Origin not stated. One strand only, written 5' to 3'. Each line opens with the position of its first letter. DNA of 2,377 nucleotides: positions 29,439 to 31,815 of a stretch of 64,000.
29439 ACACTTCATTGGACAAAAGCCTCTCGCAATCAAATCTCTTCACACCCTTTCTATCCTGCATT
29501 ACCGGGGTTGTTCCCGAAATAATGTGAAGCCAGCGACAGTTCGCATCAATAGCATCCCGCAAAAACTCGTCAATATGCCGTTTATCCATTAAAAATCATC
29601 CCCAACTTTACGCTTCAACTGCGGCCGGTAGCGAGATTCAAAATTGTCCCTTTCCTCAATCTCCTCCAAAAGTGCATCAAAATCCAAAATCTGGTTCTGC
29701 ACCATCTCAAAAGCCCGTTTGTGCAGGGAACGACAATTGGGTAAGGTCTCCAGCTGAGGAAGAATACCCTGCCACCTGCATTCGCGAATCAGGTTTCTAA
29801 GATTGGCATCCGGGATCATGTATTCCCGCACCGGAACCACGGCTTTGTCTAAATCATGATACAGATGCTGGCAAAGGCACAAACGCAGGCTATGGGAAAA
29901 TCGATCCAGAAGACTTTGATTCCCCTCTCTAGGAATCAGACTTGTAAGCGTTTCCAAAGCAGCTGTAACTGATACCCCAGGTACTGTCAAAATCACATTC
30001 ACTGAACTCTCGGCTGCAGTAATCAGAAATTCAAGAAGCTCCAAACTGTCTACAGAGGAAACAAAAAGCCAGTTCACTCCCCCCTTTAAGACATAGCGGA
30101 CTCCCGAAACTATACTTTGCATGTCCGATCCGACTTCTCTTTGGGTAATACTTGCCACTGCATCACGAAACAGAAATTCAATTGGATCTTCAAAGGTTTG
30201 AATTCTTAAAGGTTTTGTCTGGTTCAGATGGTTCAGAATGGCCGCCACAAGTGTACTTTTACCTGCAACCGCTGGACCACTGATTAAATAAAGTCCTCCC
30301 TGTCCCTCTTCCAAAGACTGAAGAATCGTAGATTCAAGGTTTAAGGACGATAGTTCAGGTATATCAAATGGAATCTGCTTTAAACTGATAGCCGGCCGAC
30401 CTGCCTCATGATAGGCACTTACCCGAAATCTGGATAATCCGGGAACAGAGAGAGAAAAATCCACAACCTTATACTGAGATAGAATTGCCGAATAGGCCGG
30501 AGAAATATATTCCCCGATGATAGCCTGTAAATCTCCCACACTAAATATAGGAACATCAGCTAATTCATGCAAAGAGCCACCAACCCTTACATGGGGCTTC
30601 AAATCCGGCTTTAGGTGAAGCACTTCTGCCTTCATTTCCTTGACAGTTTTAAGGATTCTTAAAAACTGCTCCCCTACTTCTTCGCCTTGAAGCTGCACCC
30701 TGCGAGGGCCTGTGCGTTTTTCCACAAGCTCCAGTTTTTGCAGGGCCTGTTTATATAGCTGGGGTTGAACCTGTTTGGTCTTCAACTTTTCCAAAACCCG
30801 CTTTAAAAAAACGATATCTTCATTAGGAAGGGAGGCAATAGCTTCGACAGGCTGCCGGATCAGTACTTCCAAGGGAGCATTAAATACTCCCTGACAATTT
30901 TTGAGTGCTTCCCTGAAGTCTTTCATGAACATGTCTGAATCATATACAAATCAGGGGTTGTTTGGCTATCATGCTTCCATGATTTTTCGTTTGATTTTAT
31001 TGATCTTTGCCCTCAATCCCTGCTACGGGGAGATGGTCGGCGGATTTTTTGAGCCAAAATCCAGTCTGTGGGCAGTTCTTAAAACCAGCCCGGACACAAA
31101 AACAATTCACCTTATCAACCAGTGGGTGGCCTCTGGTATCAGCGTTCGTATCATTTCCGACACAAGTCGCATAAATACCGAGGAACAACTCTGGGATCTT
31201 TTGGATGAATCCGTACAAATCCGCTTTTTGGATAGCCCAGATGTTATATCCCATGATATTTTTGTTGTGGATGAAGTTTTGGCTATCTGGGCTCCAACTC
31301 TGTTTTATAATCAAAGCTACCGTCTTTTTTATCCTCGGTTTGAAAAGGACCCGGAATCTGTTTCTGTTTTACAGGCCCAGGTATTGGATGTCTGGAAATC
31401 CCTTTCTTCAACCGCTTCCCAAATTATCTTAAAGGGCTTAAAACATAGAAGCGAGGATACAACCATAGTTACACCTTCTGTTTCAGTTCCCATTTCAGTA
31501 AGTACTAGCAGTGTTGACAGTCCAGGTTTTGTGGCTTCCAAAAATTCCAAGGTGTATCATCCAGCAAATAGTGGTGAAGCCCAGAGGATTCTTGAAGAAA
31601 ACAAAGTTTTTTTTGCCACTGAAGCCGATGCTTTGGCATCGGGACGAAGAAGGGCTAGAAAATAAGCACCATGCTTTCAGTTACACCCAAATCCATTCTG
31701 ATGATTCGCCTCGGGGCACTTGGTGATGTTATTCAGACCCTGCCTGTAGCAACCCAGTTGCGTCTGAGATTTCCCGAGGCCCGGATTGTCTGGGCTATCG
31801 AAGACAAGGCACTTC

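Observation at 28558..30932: Tandem, translationally coupled PilT-family paralogs that both carry inactivating-looking substitutions in the catalytic motifs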

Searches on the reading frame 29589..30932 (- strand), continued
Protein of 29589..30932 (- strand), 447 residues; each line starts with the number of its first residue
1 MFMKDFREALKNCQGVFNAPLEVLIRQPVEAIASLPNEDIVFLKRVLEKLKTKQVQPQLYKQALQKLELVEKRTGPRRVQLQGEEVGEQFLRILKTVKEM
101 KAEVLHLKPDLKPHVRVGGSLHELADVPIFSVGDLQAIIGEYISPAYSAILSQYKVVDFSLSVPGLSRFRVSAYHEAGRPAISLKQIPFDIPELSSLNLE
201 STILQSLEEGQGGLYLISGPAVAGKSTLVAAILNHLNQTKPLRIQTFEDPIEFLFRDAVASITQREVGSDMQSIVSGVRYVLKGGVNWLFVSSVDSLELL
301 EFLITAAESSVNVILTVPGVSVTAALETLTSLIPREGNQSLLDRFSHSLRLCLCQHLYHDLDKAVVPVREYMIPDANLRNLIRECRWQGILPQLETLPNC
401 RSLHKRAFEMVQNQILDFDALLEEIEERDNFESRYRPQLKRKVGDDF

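Call 12: find_encoding_contigs(protein=P0004, flank=10000, max_places=2)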
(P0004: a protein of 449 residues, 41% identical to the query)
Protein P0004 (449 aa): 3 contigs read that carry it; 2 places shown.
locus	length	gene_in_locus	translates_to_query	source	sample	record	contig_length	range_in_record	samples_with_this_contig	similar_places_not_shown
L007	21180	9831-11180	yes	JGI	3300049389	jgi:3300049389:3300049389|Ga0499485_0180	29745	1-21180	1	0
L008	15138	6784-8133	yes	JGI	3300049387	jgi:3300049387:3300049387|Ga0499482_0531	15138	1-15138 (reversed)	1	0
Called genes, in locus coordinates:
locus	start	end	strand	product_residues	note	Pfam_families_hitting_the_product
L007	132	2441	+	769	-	PF03169:OPT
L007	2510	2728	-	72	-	-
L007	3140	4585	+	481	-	PF01523:PmbA_TldD_1st, PF19290:PmbA_TldD_2nd (weak), PF19289:PmbA_TldD_3rd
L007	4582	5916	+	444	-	PF19289:PmbA_TldD_3rd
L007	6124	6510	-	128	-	PF00072:Response_reg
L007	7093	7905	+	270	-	-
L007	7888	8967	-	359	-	PF01075:Glyco_transf_9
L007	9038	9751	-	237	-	PF24217:DUF7436 (faint)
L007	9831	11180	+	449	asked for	PF00437:T2SSE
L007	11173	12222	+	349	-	PF00437:T2SSE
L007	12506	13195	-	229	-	-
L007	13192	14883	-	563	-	PF00496:SBP_bac_5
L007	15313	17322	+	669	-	PF22745:Nlig-Ia, PF01653:DNA_ligase_aden, PF03120:OB_DNA_ligase, PF03119:DNA_ligase_ZBD, PF12826:HHH_2, PF14520:HHH_5 (weak), PF00533:BRCT, PF12738:PTCB-BRCT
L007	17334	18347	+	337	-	PF03796:DnaB_C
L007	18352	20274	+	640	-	PF00515:TPR_1 (faint), PF04733:Coatomer_E (faint), PF07719:TPR_2 (faint), PF12895:ANAPC3 (faint), PF13174:TPR_6 (faint), PF13176:TPR_7 (faint), PF13181:TPR_8 (faint), PF14559:TPR_19 (weak), +16 more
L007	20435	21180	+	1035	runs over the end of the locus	-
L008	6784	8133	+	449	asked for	PF00437:T2SSE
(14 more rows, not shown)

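Call 16: find_related_loci(query=A1, collection=genome_contigs, flank=10000)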
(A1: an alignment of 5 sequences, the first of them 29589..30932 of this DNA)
Query A1 (447 aa) in genome_contigs; peptide patterns used: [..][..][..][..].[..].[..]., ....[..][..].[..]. (x = any residue, [..] = any of these).
232 stretches matched a pattern; 3 encode a relative of the query (tblastn E <= 1e-3); 3 distinct loci.
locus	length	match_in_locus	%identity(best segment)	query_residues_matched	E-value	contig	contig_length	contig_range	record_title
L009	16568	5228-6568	89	1-447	0e+0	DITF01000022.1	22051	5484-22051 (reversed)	MAG TPA_asm: bacterium UBP17_UBA6191 isolate UBA6191 UBA6191_contig_248593, whole genome shotgun sequence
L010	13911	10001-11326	48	1-441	2e-130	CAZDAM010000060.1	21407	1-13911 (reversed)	MAG TPA_asm: uncultured bacterium isolate binchicken_co208_466 genome assembly, contig: NODE_3652_length_21407_cov_12.33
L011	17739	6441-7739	36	2-432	1e-85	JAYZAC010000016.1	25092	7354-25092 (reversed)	MAG: bacterium isolate XB_MAG1174 DB_MAG1174_0016, whole genome shotgun sequence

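Call 48: predict_structure(alignment_id=A1)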
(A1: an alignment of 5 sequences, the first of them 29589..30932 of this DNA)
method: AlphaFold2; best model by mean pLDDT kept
length: 447 residues; sequences in the alignment: 5
mean_pLDDT: 78.8   pTM: 0.57
mean pLDDT of the five models: 78.8, 77.4, 76.6, 76.1, 73.2
residues with pLDDT >= 90: 110; 70-90: 246; 50-70: 54; < 50: 37
segments of 3 or more residues with pLDDT < 50: 78-84, 249-272, 444-447
pLDDT, mean of each block of 10 residues (from residue 1): 88 84 91 83 84 84 87 58 57 82 86 85 84 82 70 77 63 85 72 70 87 86 65 79 62 38 37 56 75 82 90 85 91 82 94 88 83 94 91 90 92 92 86 90 50
secondary structure, 60 per line:
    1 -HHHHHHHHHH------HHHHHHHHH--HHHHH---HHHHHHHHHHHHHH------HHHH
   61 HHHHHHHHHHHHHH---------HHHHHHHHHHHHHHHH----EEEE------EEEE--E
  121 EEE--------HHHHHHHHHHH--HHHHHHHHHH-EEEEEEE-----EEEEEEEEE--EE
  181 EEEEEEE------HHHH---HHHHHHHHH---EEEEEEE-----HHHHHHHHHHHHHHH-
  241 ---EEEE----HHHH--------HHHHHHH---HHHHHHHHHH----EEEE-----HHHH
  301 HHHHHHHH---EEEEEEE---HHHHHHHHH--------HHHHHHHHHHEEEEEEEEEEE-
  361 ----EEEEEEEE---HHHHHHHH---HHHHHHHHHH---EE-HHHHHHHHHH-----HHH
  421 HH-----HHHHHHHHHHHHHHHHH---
elements in order: H2-11 H18-26 H29-33 H37-50 H57-74 H84-99 E104-107 E114-117 E120-123 H132-142 H145-154 E156-162 E168-176 E179-187 H194-197 H201-209 E213-219 H225-239 E244-247 H252-255 H264-270 H274-283 E288-291 H297-308 E312-318 H322-330 H339-348 E349-359 E365-372 H376-383 H387-396 H403-412 H418-422 H428-444

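Call 61: search_protein_families(library=pfam, proteins=[L001:4495-5202:-, L003:9279-9932:-, L006:2869-3369:-, L007:9038-9751:-], max_evalue=1)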
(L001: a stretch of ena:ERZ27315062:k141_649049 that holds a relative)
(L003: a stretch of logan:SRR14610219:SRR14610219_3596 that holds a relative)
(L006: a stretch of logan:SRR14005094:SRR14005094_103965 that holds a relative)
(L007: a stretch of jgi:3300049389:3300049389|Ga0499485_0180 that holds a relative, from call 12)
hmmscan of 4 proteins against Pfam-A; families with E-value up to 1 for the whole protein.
L001:4495-5202:- (235 aa): 1 family
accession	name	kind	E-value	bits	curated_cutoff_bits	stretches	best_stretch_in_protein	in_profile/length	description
PF13091.12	PLDc_2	-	0.027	14.8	27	1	45-110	21-94/132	PLD-like domain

L003:9279-9932:- (217 aa): 1 family
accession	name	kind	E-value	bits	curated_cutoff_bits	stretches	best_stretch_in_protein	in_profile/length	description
PF13091.12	PLDc_2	-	0.00087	19.6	27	1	12-132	4-132/132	PLD-like domain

L006:2869-3369:- (166 aa): 1 family
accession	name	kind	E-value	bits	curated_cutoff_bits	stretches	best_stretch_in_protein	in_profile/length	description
PF02805.21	Ada_Zn_binding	-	0.00099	19.5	23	1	118-159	15-55/65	Metal binding domain of Ada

L007:9038-9751:- (237 aa): 3 families
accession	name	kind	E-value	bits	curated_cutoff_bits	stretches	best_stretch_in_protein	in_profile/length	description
PF24217.1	DUF7436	-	2.8e-05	24.5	34.2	1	52-150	51-149/153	Family of unknown function (DUF7436)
PF13091.12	PLDc_2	-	0.00018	21.8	27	1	33-148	6-132/132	PLD-like domain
PF07445.17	PriC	-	0.15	12.4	23.3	1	132-201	40-109/174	Primosomal replication protein priC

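Call 70: fold_search(model_id=the predicted structure, library=pdb)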
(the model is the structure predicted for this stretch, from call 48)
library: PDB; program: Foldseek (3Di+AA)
matches with E <= 10: 1627; with E <= 0.001: 145
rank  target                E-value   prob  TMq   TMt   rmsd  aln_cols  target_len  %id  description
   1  6ojy_D                5.7e-29  1.00  0.56  0.69   8.4       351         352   25  Methylated PilT4 from Geobacter metallireducens bound to sulfate: C3ocococ conformation (released 2019-11-20)
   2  6ojx_A                1.4e-28  1.00  0.55  0.68   9.2       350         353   25  PilT4 from Geobacter metallireducens bound to ATP (released 2019-11-20)
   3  6ojy_B                1.7e-28  1.00  0.55  0.67   8.7       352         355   25  Methylated PilT4 from Geobacter metallireducens bound to sulfate: C3ocococ conformation (released 2019-11-20)
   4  6ojz_C                1.8e-28  1.00  0.54  0.67   9.5       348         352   26  PilT4 from Geobacter metallireducens bound to ADP with partial occupancy: C3ocococ conformation (released 2019-11-20)
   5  6ojx_B                3.4e-28  1.00  0.54  0.67   9.2       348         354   26  PilT4 from Geobacter metallireducens bound to ATP (released 2019-11-20)
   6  6ok2_A                3.6e-28  1.00  0.55  0.67   9.6       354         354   25  PilT4 from Geobacter metallireducens bound to ADP: C3ocococ conformation (released 2019-11-20)
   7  6okv_D                3.8e-28  1.00  0.54  0.65   9.3       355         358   24  PilT4 from Geobacter metallireducens bound to AMP-PNP: C2ccocco conformation (released 2019-11-20)
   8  6ojy_A                6.3e-28  1.00  0.54  0.67   9.4       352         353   25  Methylated PilT4 from Geobacter metallireducens bound to sulfate: C3ocococ conformation (released 2019-11-20)
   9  6ojy_F                7.1e-28  1.00  0.55  0.68   8.6       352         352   25  Methylated PilT4 from Geobacter metallireducens bound to sulfate: C3ocococ conformation (released 2019-11-20)
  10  6okv_B                7.9e-28  1.00  0.54  0.67   9.4       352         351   25  PilT4 from Geobacter metallireducens bound to AMP-PNP: C2ccocco conformation (released 2019-11-20)
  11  6ojy_C                8.4e-28  1.00  0.54  0.67   9.6       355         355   25  Methylated PilT4 from Geobacter metallireducens bound to sulfate: C3ocococ conformation (released 2019-11-20)
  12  6ok2_F                9.4e-28  1.00  0.55  0.69   8.4       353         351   25  PilT4 from Geobacter metallireducens bound to ADP: C3ocococ conformation (released 2019-11-20)
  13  6ojy_E                1.0e-27  1.00  0.54  0.66   9.6       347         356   26  Methylated PilT4 from Geobacter metallireducens bound to sulfate: C3ocococ conformation (released 2019-11-20)
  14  6ok2_D                1.2e-27  1.00  0.55  0.66   8.7       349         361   26  PilT4 from Geobacter metallireducens bound to ADP: C3ocococ conformation (released 2019-11-20)
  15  5zfq_A                1.6e-27  1.00  0.54  0.65   8.8       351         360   26  Crystal structure of PilT-4, a retraction ATPase motor of Type IV pilus , from Geobacter sulfurreducens (released 2018-09-19)
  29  2ewv                  2.0e-24  1.00  0.52  0.66   9.1       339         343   28  Crystal Structure of the Pilus Retraction Motor PilT and Bound ADP (released 2006-11-21)
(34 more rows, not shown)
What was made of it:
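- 29589..30932 (-): Gene A: 447-aa PilT-fold protein with a roughly 90-aa N-terminal helical extension. AF2 model pLDDT 78.8; top Foldseek hit PilT4 6ojy, E 5.7e-29 (calls 48, 70).
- On PilT/PilU family: A: AF2 model (pLDDT 78.8) matches PilT4 6ojy at E 5.7e-29, TM(target) 0.69 (calls 48, 70).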

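Call 77: search_protein_families(library=padloc, proteins=[window:29589-30932:-], max_evalue=0.01)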
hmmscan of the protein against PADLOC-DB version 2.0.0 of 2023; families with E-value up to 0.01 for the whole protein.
window:29589-30932:- (447 aa): 1 family
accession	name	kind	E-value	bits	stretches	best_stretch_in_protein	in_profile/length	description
PDLC04140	mad8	-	0.0012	16.5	1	211-391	26-133/314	mads_8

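Call 89: find_related_loci(query=A1, collection=metagenome_contigs, flank=6000)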
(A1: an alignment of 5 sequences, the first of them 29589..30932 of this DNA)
Query A1 (447 aa) in metagenome_contigs; peptide patterns used: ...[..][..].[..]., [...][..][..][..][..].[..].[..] (x = any residue, [..] = any of these).
600 stretches matched a pattern, but none encodes a relative of the query by tblastn (E <= 1e-3).

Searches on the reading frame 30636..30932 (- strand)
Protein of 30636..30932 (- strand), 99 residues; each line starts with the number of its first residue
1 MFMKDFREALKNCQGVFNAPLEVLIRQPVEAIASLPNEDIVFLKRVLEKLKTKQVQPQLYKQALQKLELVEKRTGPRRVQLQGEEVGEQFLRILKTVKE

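Call 74: predict_structure(alignment_id=A4)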
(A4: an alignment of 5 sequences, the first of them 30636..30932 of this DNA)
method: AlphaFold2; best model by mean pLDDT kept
length: 99 residues; sequences in the alignment: 5
mean_pLDDT: 77.8   pTM: 0.64
mean pLDDT of the five models: 77.8, 77.4, 75.9, 74.3, 70.5
residues with pLDDT >= 90: 10; 70-90: 66; 50-70: 14; < 50: 9
segments of 3 or more residues with pLDDT < 50: 81-85, 97-99
pLDDT, mean of each block of 10 residues (from residue 1): 86 83 90 87 87 83 89 71 48 51
secondary structure, 60 per line:
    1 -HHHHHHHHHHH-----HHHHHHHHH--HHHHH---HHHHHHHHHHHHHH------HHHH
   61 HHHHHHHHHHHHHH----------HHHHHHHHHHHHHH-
elements in order: H2-12 H18-26 H29-33 H37-50 H57-74 H85-98

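Call 76: fold_search(model_id=the predicted structure, library=pdb)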
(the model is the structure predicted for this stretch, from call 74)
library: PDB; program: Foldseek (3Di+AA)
matches with E <= 10: 53; with E <= 0.001: 0
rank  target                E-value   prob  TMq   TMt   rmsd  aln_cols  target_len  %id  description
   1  6dec_O                8.0e-01  0.66  0.41  0.32   5.6        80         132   21  Crystal structure of Bos taurus Arp2/3 complex binding with C-terminus of Homo sapiens SPIN90 (released 2018-10-24)
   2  2p9s_G                1.2e+00  0.57  0.42  0.33   5.5        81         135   21  Structure of bovine Arp2/3 complex co-crystallized with ATP/Mg2+ (released 2007-05-29)
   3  4jd2_G                1.7e+00  0.38  0.39  0.30   5.7        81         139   21  Crystal structure of Bos taurus Arp2/3 complex binding with Mus musculus GMF (released 2013-07-17)
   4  6zqd_UU               1.9e+00  0.30  0.44  0.08   6.4       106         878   17  Cryo-EM structure of the 90S pre-ribosome from Saccharomyces cerevisiae, state Post-A1 (released 2020-09-23)
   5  6lqr_BE               1.9e+00  0.25  0.42  0.08   6.0       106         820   17  Cryo-EM structure of 90S small subunit preribosomes in transition states (State C) (released 2020-09-16)
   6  2p9p_G                2.0e+00  0.41  0.41  0.33   5.4        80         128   22  Crystal Structure of bovine Arp2/3 complex co-crystallized with ADP (released 2007-05-29)
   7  5h78_A                2.0e+00  0.35  0.37  0.22   7.8        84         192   20  Crystal structure of the PKA-DHR14 fusion protein (released 2017-06-28)
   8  7mwq_A                2.1e+00  0.35  0.40  0.22   7.1        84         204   21  Structure of De Novo designed beta sheet heterodimer LHD29A53/B53 (released 2022-01-19)
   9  6gx9_A                2.4e+00  0.08  0.24  0.05  10.6       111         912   16  Crystal structure of the TNPO3 - CPSF6 RSLD complex (released 2019-03-13)
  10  6uhc_G                2.5e+00  0.28  0.39  0.29   5.7        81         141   21  CryoEM structure of human Arp2/3 complex with bound NPFs (released 2020-07-01)
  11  1fnn_A                2.6e+00  0.11  0.28  0.09   8.7        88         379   20  CRYSTAL STRUCTURE OF CDC6P FROM PYROBACULUM AEROPHILUM (released 2000-10-04)
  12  9g33_UL               3.1e+00  0.23  0.42  0.07   6.5        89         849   18  Stalled 90S - Utp23-Krr1-deltaC3 (released 2025-06-18)
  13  5ica_D                3.4e+00  0.14  0.37  0.33   6.7       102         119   14  Structure of the CTD complex of UTP12, Utp13, Utp1 and Utp21 (released 2016-07-06)
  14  4heh_A                3.6e+00  0.08  0.26  0.17   7.2        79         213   13  Crystal structure of AppA SCHIC domain from Rb. sphaeroides (released 2013-09-18)
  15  6ke6_BE               4.0e+00  0.15  0.42  0.08   6.3       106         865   17  3.4 angstrom cryo-EM structure of yeast 90S small subunit preribosome (released 2020-08-05)
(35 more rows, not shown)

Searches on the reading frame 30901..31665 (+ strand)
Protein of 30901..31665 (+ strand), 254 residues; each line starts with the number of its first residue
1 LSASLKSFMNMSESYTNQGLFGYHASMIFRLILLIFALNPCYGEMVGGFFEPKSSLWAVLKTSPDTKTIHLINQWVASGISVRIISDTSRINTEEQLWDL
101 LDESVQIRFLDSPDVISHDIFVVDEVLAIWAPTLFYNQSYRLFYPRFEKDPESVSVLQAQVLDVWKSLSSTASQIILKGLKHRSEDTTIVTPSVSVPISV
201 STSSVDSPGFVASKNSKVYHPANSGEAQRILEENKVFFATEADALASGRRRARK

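Call 4: search_protein_families(library=pfam, proteins=[window:30901-31665:+], max_evalue=0.01)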
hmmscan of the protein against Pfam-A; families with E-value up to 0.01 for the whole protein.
window:30901-31665:+ (254 aa): 0 families

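Call 61: search_protein_families(library=pfam, proteins=[window:30958-31665:+], max_evalue=1)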
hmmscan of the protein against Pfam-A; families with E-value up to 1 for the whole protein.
window:30958-31665:+ (235 aa): 0 families
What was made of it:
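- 30901..31665 (+): Divergently transcribed ORF of about 235-254 aa: signal peptide, PLD-like domain and an Ada-Zn-binding-like C-terminus. Neighbour of the pair in 8/9 lineages; start codon uncertain. The window copy itself has no hit (call 61).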

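Call 77: search_protein_families(library=padloc, proteins=[window:30958-31665:+], max_evalue=0.01)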
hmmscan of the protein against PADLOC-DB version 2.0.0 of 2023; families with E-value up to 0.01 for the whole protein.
window:30958-31665:+ (235 aa): 0 families
